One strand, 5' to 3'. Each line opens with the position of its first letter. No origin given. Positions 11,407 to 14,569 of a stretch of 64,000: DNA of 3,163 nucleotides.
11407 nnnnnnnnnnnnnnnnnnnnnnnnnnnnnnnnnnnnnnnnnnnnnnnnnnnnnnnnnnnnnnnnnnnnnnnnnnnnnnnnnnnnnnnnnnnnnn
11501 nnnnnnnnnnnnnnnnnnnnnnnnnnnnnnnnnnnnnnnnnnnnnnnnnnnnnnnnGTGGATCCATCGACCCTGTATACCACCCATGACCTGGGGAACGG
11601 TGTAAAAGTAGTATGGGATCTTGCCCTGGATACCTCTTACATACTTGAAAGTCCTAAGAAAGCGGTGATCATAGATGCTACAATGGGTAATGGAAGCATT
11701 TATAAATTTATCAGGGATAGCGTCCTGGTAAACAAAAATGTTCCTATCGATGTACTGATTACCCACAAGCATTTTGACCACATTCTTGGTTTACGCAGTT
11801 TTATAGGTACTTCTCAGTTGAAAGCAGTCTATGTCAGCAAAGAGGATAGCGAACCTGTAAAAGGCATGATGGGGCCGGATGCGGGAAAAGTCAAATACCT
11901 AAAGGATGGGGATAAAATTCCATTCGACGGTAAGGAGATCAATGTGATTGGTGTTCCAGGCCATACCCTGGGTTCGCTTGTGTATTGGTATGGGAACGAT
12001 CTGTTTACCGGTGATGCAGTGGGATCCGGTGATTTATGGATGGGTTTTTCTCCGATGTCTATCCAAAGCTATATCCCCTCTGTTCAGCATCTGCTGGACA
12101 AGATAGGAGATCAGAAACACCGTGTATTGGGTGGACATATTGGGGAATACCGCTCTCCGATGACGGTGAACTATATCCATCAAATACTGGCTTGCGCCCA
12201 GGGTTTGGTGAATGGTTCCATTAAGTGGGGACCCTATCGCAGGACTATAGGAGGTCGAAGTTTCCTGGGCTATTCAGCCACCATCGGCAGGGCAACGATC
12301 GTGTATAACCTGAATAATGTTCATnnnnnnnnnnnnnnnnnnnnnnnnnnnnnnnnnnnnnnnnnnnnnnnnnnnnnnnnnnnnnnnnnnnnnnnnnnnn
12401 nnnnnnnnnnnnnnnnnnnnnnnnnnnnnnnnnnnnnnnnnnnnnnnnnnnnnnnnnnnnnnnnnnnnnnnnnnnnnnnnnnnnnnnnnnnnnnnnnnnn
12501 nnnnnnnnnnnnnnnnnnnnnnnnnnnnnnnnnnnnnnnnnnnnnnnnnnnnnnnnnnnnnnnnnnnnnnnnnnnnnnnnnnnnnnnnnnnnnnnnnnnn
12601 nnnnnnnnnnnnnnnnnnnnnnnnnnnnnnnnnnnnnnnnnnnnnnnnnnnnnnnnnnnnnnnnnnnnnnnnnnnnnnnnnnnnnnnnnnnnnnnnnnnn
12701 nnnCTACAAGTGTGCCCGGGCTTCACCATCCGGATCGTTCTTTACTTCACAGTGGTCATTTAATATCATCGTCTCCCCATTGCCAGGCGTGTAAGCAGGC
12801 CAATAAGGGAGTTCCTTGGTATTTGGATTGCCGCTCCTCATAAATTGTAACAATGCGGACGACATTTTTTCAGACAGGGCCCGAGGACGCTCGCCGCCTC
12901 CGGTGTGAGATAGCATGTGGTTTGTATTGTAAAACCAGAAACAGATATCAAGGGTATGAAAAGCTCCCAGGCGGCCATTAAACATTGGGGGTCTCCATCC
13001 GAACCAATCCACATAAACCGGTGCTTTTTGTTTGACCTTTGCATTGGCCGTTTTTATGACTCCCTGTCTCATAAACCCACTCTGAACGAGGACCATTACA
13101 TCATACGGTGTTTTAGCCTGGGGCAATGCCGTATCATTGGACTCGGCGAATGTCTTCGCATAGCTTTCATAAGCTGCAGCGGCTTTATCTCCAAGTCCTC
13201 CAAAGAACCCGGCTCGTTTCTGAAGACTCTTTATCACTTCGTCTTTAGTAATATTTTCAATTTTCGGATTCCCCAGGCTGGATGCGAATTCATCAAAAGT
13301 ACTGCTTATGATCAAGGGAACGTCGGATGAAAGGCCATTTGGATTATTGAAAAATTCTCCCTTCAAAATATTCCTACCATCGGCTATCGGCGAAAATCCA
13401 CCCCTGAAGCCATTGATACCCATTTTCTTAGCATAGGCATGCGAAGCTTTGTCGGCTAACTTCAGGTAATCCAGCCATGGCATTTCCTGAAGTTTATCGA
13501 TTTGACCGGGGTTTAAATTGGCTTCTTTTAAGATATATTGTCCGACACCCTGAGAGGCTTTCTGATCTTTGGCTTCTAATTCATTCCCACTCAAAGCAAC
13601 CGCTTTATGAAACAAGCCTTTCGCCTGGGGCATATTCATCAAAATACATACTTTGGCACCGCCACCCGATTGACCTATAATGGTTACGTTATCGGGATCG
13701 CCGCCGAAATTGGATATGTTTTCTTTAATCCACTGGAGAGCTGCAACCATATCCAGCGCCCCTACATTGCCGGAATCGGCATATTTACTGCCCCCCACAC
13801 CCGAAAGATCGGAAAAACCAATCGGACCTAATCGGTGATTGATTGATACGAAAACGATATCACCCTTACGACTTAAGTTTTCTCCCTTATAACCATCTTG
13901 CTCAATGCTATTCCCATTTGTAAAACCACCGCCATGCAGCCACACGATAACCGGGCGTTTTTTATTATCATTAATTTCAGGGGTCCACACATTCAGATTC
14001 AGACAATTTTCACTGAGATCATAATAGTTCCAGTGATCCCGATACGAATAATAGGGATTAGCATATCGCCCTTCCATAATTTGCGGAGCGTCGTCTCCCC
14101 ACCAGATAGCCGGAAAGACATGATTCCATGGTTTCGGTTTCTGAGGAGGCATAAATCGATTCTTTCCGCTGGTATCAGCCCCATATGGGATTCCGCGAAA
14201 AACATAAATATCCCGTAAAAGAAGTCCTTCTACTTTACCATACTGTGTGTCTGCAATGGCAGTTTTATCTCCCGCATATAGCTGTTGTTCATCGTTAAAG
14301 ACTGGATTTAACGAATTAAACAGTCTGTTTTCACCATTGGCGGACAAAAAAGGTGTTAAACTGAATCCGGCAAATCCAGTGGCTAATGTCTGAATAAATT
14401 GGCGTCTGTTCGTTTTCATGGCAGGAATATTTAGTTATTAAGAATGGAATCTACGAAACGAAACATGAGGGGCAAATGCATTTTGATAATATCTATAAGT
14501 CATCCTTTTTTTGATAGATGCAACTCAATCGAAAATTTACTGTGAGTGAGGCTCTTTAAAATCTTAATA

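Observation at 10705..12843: Tri-domain lipoprotein fusing a serine esterase, an MBL-fold metallo-hydrolase and a cadherin-like domain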

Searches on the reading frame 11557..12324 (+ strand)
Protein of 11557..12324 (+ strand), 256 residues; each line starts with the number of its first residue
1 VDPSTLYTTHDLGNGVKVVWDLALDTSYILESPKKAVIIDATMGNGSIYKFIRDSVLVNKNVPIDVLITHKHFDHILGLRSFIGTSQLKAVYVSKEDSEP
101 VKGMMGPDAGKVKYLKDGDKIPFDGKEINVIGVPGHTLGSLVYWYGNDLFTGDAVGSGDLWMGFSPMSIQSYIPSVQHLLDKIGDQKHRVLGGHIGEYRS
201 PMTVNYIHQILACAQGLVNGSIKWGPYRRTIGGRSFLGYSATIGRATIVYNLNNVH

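Call 45: search_protein_representatives(protein=window:11557-12324:+)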
Query: 256 residues. Proteins with E-value up to 0.001 (for the whole library): 3219; up to 1e-10: 165; up to 1e-30: 16. The best 150 are listed.
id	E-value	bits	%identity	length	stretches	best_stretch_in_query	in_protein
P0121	2.9e-173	590.6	46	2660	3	2-250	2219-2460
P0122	2.9e-104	364.4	43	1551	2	2-255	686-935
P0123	3.8e-91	321.4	40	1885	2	5-253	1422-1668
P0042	7.4e-89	313.9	55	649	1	2-255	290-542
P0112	3.6e-69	249.4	47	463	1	2-256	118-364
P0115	9.4e-54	198.9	44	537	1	1-230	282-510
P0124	2.3e-50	187.8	48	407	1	39-250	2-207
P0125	1.5e-44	168.6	41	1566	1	2-256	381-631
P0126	1.6e-43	165.3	37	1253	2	2-242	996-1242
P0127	5.6e-42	160.3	34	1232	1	2-254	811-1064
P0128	1.0e-40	156.1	32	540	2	7-255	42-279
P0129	5.1e-39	150.5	32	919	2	26-255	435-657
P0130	8.6e-38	146.5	36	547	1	2-233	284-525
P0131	3.8e-36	141.1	37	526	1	1-234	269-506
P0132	2.0e-34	135.5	38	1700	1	2-229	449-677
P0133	8.5e-33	130.2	32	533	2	26-255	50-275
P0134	4.0e-30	121.4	30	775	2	27-235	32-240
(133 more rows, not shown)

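Call 46: search_protein_families(library=pfam, proteins=[P0121, P0122, P0123, P0125, P0128, P0129, P0134], max_evalue=0.0001)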
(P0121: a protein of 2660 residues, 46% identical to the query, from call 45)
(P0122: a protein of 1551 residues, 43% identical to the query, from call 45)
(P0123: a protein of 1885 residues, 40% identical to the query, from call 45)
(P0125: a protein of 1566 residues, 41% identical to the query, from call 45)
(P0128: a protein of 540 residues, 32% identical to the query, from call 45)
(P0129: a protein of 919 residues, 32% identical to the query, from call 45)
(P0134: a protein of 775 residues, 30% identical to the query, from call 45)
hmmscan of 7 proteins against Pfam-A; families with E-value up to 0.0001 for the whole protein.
P0121 (2660 aa): 16 families
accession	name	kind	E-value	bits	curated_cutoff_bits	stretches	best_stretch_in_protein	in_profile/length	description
PF00135.34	COesterase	-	5.1e-102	342.9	27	1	40-536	3-500/515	Carboxylesterase family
PF00753.33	Lactamase_B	-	9.6e-46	156.6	22.7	3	2241-2382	5-161/196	Metallo-beta-lactamase superfamily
PF18435.7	EstA_Ig_like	-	2e-35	122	26.7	3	585-691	3-118/120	Esterase Ig-like N-terminal domain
PF00326.27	Peptidase_S9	-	1.2e-28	100.6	22.6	1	1442-1498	53-108/213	Prolyl oligopeptidase family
PF02230.22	Abhydrolase_2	-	1.9e-22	80.6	23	1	740-910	13-188/217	Phospholipase/Carboxylesterase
PF12146.15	Hydrolase_4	-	7.9e-18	65.1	27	0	1438-1492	63-114/239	Serine aminopeptidase, S33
PF20434.5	BD-FAE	-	1.2e-17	64.6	26.8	1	134-244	1-100/215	BD-FAE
PF12706.13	Lactamase_B_2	-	1.4e-17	64.4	27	1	988-1088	1-113/200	Beta-lactamase superfamily domain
PF00756.26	Esterase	-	3.4e-17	63.5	22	0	134-269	10-149/251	Putative esterase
PF01738.24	DLH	-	1.7e-10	41.3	21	0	1443-1545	86-182/217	Dienelactone hydrolase family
PF07859.19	Abhydrolase_3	-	3.9e-10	40.3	25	0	213-251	51-89/210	alpha/beta hydrolase fold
PF00561.26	Abhydrolase_1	-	3e-08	34.1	25.8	0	1437-1495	55-108/245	alpha/beta hydrolase fold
PF12697.13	Abhydrolase_6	-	4.3e-08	34.5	26.3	0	1376-1504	1-107/217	Alpha/beta hydrolase family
PF12740.14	PETase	-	7.8e-08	32.5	28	0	2083-2117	119-153/263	PET hydrolase-like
PF10503.15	Esterase_PHB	-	1.4e-05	24.9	23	0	1428-1490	72-133/219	Esterase PHB depolymerase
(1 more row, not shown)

P0122 (1551 aa): 15 families
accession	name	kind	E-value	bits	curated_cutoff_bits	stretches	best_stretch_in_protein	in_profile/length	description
PF00753.33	Lactamase_B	-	1.4e-34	120.2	22.7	2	1214-1376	8-181/196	Metallo-beta-lactamase superfamily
PF18435.7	EstA_Ig_like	-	4.2e-23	82.2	26.7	1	45-167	1-117/120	Esterase Ig-like N-terminal domain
PF00326.27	Peptidase_S9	-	5.2e-20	72.3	22.6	1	287-351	53-116/213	Prolyl oligopeptidase family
PF02230.22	Abhydrolase_2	-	9.7e-16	58.7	23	1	1033-1159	79-203/217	Phospholipase/Carboxylesterase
PF12706.13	Lactamase_B_2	-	1.9e-11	44.4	27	0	1255-1333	32-115/200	Beta-lactamase superfamily domain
PF01738.24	DLH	-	2.4e-10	40.8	21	0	1043-1141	79-173/217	Dienelactone hydrolase family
PF00561.26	Abhydrolase_1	-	2.9e-10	40.7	25.8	0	557-589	70-102/245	alpha/beta hydrolase fold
PF00756.26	Esterase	-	3.1e-10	40.7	22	1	537-625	96-175/251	Putative esterase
PF12146.15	Hydrolase_4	-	3.6e-10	40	27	0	536-593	55-113/239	Serine aminopeptidase, S33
PF01473.26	Choline_bind_1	-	3.2e-08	34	20.5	0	1467-1484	1-18/19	Putative cell wall binding repeat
PF12740.14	PETase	-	4.4e-07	30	28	0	550-596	119-164/263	PET hydrolase-like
PF07859.19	Abhydrolase_3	-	6.7e-07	29.7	25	0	216-316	1-89/210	alpha/beta hydrolase fold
PF10503.15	Esterase_PHB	-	6.8e-07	29.2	23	0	1044-1093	81-130/219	Esterase PHB depolymerase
PF19127.6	Choline_bind_3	-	5.1e-06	26.8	27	1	1448-1482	3-38/47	Choline-binding repeat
PF20434.5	BD-FAE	-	7.6e-06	26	26.8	0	205-313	5-104/215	BD-FAE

P0123 (1885 aa): 16 families
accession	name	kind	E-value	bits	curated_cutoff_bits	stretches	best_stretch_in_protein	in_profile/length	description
PF00135.34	COesterase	-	3.6e-86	290.6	27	1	40-533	3-500/515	Carboxylesterase family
PF00395.25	SLH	-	1.5e-30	105.4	20.8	3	1832-1876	1-44/44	S-layer homology domain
PF00753.33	Lactamase_B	-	1.2e-26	94.3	22.7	2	831-975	8-161/196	Metallo-beta-lactamase superfamily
PF00326.27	Peptidase_S9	-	1.1e-17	64.7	22.6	1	1274-1342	52-118/213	Prolyl oligopeptidase family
PF00756.26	Esterase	-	1.1e-13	52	22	0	633-729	77-159/251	Putative esterase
PF20434.5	BD-FAE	-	6.3e-13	49.2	26.8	1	131-251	2-107/215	BD-FAE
PF01738.24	DLH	-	1.1e-10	41.9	21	1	662-756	83-175/217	Dienelactone hydrolase family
PF07859.19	Abhydrolase_3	-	2e-10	41.3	25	1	149-275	1-110/210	alpha/beta hydrolase fold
PF12146.15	Hydrolase_4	-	9.9e-10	38.6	27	0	1270-1454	62-204/239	Serine aminopeptidase, S33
PF02230.22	Abhydrolase_2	-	4.8e-08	33.5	23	0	654-759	88-191/217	Phospholipase/Carboxylesterase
PF10503.15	Esterase_PHB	-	8e-08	32.2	23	0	644-723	69-147/219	Esterase PHB depolymerase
PF12697.13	Abhydrolase_6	-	1.2e-07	33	26.3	0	1213-1369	1-146/217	Alpha/beta hydrolase family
PF00561.26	Abhydrolase_1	-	4.4e-07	30.3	25.8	0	147-282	1-113/245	alpha/beta hydrolase fold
PF12706.13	Lactamase_B_2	-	5.2e-07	29.9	27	0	843-903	3-63/200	Beta-lactamase superfamily domain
PF12740.14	PETase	-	9.4e-06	25.7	28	0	1283-1324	121-161/263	PET hydrolase-like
PF18435.7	EstA_Ig_like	-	3.6e-05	24.3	26.7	0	1067-1164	6-110/120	Esterase Ig-like N-terminal domain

P0125 (1566 aa): 11 families
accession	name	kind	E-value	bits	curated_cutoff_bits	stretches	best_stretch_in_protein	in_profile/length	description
PF18435.7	EstA_Ig_like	-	4.5e-57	191.8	26.7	3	1003-1117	3-112/120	Esterase Ig-like N-terminal domain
PF00326.27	Peptidase_S9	-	7.2e-16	58.7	22.6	1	1227-1305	48-122/213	Prolyl oligopeptidase family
PF10503.15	Esterase_PHB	-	2.4e-12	47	23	0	1219-1271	73-125/219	Esterase PHB depolymerase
PF00753.33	Lactamase_B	-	1.3e-09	38.7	22.7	1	406-565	8-186/196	Metallo-beta-lactamase superfamily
PF20434.5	BD-FAE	-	1.5e-09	38.1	26.8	0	792-885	4-100/215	BD-FAE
PF12740.14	PETase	-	3.2e-08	33.8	28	0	1237-1307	119-185/263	PET hydrolase-like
PF00756.26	Esterase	-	7.3e-07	29.6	22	0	1142-1291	6-154/251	Putative esterase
PF00561.26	Abhydrolase_1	-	9.3e-07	29.2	25.8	0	1243-1295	69-124/245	alpha/beta hydrolase fold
PF12146.15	Hydrolase_4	-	5.5e-06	26.3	27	0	1243-1280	76-113/239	Serine aminopeptidase, S33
PF02230.22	Abhydrolase_2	-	9.1e-06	26.1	23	0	1217-1329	80-194/217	Phospholipase/Carboxylesterase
PF07859.19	Abhydrolase_3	-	5.8e-05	23.4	25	0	1208-1255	35-83/210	alpha/beta hydrolase fold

P0128 (540 aa): 2 families
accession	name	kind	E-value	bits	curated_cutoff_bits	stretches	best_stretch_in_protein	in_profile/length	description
PF00753.33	Lactamase_B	-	5.8e-33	114.9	22.7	2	65-185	7-153/196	Metallo-beta-lactamase superfamily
PF19583.5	ODP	-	1.9e-05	25.1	27.2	0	136-187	87-141/194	ODP family beta lactamase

P0129 (919 aa): 5 families
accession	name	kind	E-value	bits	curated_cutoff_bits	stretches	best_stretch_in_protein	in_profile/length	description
PF00753.33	Lactamase_B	-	2e-45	155.6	22.7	2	430-599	2-196/196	Metallo-beta-lactamase superfamily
PF18435.7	EstA_Ig_like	-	1.9e-29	102.7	26.7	1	34-151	1-119/120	Esterase Ig-like N-terminal domain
PF19583.5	ODP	-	8e-10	39.3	27.2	0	435-559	4-139/194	ODP family beta lactamase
PF12706.13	Lactamase_B_2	-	9e-08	32.4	27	0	447-591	4-158/200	Beta-lactamase superfamily domain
PF00756.26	Esterase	-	5.4e-06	26.8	22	1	185-316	9-153/251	Putative esterase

P0134 (775 aa): 5 families
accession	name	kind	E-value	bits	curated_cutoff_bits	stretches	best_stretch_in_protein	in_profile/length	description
PF00753.33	Lactamase_B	-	1.6e-27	97.2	22.7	2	27-199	3-196/196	Metallo-beta-lactamase superfamily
PF02230.22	Abhydrolase_2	-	1.4e-06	28.7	23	0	374-455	98-186/217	Phospholipase/Carboxylesterase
PF01738.24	DLH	-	7.7e-06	26.1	21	1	358-444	73-161/217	Dienelactone hydrolase family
PF12706.13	Lactamase_B_2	-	3.7e-05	23.9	27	0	65-141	31-116/200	Beta-lactamase superfamily domain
PF19583.5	ODP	-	6.5e-05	23.3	27.2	0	32-162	5-140/194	ODP family beta lactamase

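Call 52: predict_structure(alignment_id=A4)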
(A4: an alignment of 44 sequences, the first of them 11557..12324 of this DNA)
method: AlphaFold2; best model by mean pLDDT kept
length: 256 residues; sequences in the alignment: 44
mean_pLDDT: 93.6   pTM: 0.92
mean pLDDT of the five models: 93.6, 93.5, 92.6, 92.4, 92.4
residues with pLDDT >= 90: 215; 70-90: 33; 50-70: 8; < 50: 0
segments of 3 or more residues with pLDDT < 50: none
pLDDT, mean of each block of 10 residues (from residue 1): 84 95 92 98 93 98 98 95 98 98 98 99 97 97 98 93 91 98 95 83 94 98 86 74 94 89
secondary structure, 60 per line:
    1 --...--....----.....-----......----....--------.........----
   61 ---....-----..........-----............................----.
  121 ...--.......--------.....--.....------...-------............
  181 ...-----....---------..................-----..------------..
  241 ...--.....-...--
elements in order: E8-11 E16-20 E26-31 E36-39 H48-56 E64-67 H73-82 E88-94 H95-111 E112-115 E120-123 E126-132 E141-145 E148-152 E159-161 H169-183 E189-192 H204-219 E239-243 E246-250

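Call 60: list_cluster_members(proteins=[P0121, P0122, P0123, P0125, P0126, P0127, P0129, P0130, P0131, P0132])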
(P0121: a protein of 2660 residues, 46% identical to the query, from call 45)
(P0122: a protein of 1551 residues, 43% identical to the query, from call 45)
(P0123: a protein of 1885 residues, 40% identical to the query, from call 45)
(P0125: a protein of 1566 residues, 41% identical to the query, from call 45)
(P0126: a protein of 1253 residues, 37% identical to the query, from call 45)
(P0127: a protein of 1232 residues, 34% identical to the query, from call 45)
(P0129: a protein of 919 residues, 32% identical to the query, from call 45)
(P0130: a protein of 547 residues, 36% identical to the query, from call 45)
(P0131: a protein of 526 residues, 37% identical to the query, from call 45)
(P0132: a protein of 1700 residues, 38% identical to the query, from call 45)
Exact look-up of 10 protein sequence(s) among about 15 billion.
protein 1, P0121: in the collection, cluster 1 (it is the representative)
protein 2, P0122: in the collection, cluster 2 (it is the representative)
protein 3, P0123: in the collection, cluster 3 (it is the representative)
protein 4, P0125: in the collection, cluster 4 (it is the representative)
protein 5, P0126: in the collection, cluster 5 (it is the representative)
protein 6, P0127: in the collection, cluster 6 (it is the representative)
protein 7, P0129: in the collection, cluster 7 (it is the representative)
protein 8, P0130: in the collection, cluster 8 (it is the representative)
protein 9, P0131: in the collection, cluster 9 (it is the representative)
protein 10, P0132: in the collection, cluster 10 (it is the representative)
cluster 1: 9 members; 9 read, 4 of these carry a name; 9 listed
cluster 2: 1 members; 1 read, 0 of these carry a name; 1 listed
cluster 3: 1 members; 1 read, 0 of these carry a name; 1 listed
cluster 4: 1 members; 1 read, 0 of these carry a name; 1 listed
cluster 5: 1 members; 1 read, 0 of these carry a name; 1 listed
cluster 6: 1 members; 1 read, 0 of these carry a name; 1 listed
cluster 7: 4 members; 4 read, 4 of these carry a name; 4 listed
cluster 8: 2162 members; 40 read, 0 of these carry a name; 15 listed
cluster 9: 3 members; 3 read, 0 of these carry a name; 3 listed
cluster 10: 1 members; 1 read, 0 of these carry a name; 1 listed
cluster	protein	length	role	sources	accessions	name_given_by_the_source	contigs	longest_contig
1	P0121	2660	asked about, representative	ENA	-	-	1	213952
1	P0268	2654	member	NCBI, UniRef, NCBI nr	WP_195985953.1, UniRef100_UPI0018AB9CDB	carboxylesterase family protein [Clostridium sp. D33t1_170424_F3] | carboxylesterase family protein n=1 Tax=Clostridium sp. D33t1_170424_F3 TaxID=2787099 ...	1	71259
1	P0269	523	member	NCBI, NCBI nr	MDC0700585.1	prolyl oligopeptidase family serine peptidase, partial [Blautia wexlerae] | prolyl oligopeptidase family serine peptidase [Blautia wexlerae]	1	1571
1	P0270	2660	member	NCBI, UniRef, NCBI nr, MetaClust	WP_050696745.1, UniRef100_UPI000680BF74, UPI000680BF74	carboxylesterase family protein [Anaeromassilibacillus senegalensis] | carboxylesterase family protein n=1 Tax=Anaeromassilibacillus senegalensis TaxID=1673717 ... | status=active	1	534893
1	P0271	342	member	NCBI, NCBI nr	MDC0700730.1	carboxylesterase family protein, partial [Blautia wexlerae] | carboxylesterase family protein [Blautia wexlerae]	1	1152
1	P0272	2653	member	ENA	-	-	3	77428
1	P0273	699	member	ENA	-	-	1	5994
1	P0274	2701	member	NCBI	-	-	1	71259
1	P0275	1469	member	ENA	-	-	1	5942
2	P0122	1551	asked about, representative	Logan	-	-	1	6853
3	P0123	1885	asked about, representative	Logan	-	-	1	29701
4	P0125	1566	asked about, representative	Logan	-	-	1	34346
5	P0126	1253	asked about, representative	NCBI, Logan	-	-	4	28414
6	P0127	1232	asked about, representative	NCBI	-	-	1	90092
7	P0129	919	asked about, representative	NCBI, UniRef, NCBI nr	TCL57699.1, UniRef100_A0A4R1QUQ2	putative peptidase [Hydrogenispora ethanolica] | Putative peptidase n=2 Tax=Hydrogenispora ethanolica TaxID=1082276 RepID=A0A4R1QUQ2_HYDET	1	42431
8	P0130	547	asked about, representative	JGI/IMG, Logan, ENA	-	-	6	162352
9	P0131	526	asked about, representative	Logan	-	-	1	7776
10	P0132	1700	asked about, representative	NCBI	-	-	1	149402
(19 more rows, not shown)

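Call 61: find_encoding_contigs(protein=P0130, flank=8000, max_places=2)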
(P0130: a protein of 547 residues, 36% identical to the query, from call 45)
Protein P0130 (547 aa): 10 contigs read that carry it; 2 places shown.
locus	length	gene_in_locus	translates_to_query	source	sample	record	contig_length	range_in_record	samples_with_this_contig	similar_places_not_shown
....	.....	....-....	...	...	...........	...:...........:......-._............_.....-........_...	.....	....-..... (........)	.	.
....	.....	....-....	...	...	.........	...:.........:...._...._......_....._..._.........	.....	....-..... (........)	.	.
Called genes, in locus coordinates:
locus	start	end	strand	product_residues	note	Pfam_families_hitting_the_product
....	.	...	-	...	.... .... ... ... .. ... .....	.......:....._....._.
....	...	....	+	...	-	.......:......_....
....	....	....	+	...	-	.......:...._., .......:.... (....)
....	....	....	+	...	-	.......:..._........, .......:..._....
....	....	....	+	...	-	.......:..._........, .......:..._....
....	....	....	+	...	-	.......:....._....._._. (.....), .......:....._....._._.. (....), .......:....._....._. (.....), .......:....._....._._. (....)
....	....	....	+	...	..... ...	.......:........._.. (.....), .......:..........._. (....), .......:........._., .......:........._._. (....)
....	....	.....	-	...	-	-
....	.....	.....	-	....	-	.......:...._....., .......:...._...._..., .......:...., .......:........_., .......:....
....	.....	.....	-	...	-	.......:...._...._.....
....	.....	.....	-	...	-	-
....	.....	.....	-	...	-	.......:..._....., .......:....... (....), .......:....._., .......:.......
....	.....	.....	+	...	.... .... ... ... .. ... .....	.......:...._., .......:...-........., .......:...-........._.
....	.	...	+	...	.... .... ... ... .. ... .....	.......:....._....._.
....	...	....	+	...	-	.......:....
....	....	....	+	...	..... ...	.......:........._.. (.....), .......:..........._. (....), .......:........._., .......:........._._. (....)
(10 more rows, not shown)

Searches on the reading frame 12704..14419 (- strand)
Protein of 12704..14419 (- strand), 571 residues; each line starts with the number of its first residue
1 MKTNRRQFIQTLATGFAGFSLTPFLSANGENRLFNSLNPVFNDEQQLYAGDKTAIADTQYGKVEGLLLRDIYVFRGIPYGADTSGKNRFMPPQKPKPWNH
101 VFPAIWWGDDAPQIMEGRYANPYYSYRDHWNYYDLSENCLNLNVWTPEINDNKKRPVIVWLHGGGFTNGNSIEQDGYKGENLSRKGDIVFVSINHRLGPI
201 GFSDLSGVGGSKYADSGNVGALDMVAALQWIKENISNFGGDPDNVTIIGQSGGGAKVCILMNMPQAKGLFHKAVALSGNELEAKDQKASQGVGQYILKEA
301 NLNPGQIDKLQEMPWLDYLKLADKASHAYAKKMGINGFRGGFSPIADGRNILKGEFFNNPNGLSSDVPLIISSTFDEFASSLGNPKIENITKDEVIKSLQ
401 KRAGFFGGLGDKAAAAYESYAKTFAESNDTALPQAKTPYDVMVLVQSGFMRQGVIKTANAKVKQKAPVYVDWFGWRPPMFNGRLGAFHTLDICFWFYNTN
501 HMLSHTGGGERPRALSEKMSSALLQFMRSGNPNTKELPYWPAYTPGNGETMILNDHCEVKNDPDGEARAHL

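Call 11: search_protein_families(library=pfam, proteins=[window:12704-14419:-], max_evalue=0.00001)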
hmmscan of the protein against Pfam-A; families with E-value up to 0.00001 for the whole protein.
window:12704-14419:- (571 aa): 3 families
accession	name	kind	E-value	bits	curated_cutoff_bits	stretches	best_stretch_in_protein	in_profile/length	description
PF00135.34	COesterase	-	5.4e-86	290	27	1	54-561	3-505/515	Carboxylesterase family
PF20434.5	BD-FAE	-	4.3e-11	43.2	26.8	1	143-266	2-111/215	BD-FAE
PF07859.19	Abhydrolase_3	-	2.9e-09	37.4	25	0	223-312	51-141/210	alpha/beta hydrolase fold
